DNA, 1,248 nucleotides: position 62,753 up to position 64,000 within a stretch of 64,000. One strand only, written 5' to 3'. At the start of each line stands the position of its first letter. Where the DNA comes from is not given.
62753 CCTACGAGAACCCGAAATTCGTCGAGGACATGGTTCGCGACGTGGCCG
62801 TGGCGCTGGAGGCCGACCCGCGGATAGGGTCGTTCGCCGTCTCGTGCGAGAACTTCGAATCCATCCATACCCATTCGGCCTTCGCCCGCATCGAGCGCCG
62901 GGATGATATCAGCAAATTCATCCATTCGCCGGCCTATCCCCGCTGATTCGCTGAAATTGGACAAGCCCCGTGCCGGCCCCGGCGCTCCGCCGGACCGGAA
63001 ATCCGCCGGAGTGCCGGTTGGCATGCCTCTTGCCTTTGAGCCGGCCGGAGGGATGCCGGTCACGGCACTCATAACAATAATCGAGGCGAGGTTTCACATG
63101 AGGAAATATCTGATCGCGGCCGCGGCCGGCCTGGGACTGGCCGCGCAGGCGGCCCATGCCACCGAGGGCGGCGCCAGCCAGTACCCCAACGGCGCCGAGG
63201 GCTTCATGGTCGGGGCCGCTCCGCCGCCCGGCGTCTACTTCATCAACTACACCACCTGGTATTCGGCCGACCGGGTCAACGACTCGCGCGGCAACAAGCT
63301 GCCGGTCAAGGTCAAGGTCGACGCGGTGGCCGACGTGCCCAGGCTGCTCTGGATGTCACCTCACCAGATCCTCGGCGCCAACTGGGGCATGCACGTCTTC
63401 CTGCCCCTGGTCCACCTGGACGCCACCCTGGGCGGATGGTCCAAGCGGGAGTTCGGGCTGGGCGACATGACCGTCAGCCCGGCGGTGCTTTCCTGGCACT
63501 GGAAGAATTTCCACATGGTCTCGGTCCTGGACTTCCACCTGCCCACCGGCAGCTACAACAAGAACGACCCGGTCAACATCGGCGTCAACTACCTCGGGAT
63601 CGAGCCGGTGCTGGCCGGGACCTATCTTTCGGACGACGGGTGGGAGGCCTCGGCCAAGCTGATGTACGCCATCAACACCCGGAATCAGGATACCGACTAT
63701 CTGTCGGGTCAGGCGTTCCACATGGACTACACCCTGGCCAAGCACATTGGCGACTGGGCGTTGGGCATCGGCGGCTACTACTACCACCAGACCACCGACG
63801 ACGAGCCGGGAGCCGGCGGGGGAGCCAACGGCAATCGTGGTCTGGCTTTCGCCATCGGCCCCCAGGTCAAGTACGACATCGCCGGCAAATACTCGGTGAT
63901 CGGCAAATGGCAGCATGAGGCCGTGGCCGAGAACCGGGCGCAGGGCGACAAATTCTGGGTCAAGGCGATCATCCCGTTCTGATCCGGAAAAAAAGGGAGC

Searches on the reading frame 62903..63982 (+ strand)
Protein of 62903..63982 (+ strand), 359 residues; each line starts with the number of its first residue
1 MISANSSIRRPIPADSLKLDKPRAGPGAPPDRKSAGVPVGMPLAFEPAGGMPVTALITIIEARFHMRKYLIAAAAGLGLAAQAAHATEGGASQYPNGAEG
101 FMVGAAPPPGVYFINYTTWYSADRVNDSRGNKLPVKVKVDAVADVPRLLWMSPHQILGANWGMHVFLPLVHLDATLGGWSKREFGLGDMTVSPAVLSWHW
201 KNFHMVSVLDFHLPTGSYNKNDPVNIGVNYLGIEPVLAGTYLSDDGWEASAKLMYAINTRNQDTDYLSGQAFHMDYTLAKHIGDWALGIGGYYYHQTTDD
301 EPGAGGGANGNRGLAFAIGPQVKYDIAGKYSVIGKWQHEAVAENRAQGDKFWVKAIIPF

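Call 40: search_protein_families(library=pfam, proteins=[window:62903-63982:+], max_evalue=0.001)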
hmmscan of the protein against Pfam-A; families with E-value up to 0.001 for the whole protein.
window:62903-63982:+ (359 aa): 1 family
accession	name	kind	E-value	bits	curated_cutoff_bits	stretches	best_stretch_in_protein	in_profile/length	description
PF13557.12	Phenol_MetA_deg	-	2.3e-69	234.6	22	1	122-354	1-241/242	Putative MetA-pathway of phenol degradation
